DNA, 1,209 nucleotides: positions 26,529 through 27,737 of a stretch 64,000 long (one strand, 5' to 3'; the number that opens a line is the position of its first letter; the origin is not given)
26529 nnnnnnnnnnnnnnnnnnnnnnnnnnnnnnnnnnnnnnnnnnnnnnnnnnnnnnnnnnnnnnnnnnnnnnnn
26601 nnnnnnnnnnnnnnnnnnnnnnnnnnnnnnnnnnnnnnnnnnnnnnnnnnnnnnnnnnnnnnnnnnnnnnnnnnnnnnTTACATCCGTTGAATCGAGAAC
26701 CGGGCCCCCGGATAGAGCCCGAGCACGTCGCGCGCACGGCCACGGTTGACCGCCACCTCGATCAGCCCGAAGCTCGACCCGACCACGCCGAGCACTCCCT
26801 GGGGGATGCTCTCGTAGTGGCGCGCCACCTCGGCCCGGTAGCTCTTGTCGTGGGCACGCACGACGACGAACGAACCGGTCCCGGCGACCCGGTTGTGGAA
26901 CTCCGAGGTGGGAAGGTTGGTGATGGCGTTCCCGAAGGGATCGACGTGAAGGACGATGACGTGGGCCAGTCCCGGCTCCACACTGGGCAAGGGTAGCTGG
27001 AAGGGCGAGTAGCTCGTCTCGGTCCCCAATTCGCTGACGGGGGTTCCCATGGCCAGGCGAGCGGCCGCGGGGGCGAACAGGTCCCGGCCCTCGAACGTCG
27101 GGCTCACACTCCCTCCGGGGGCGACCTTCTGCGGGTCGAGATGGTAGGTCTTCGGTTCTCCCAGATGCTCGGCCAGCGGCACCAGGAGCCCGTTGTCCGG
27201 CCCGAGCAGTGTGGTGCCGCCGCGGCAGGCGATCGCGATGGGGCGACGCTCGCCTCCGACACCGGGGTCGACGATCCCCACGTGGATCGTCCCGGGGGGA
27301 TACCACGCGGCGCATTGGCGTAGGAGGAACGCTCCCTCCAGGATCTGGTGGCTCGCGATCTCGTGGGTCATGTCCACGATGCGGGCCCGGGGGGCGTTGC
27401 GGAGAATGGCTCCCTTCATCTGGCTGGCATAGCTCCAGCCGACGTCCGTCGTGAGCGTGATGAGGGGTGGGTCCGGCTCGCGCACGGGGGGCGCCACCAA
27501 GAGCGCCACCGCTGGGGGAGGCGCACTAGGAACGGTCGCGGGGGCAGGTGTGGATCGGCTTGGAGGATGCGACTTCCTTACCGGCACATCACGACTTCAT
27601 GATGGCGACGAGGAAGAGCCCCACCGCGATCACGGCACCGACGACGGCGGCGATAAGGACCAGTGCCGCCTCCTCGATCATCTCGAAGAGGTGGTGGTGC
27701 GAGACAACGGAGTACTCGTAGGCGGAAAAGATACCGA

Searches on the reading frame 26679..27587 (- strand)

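Call 29: search_protein_families(library=ncbifam, proteins=[window:26679-27587:-], max_evalue=0.00001)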
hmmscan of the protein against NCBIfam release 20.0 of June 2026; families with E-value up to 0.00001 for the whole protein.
window:26679-27587:- (302 aa): 3 families
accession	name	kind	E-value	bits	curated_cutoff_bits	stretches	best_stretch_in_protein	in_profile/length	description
NF053629.1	RSAMPyrc0463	equivalog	1.2e-44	152.8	470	1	42-295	1-249/256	(R)-S-adenosyl-L-methionine hydrolase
NF058624.1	RSAMHdlseTHET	equivalog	2e-42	145.6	350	1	52-297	14-247/250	(R)-S-adenosyl-L-methionine hydrolase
TIGR04507.1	fluorinase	equivalog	2.2e-12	46.9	400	1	126-236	104-218/286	adenosyl-fluoride synthase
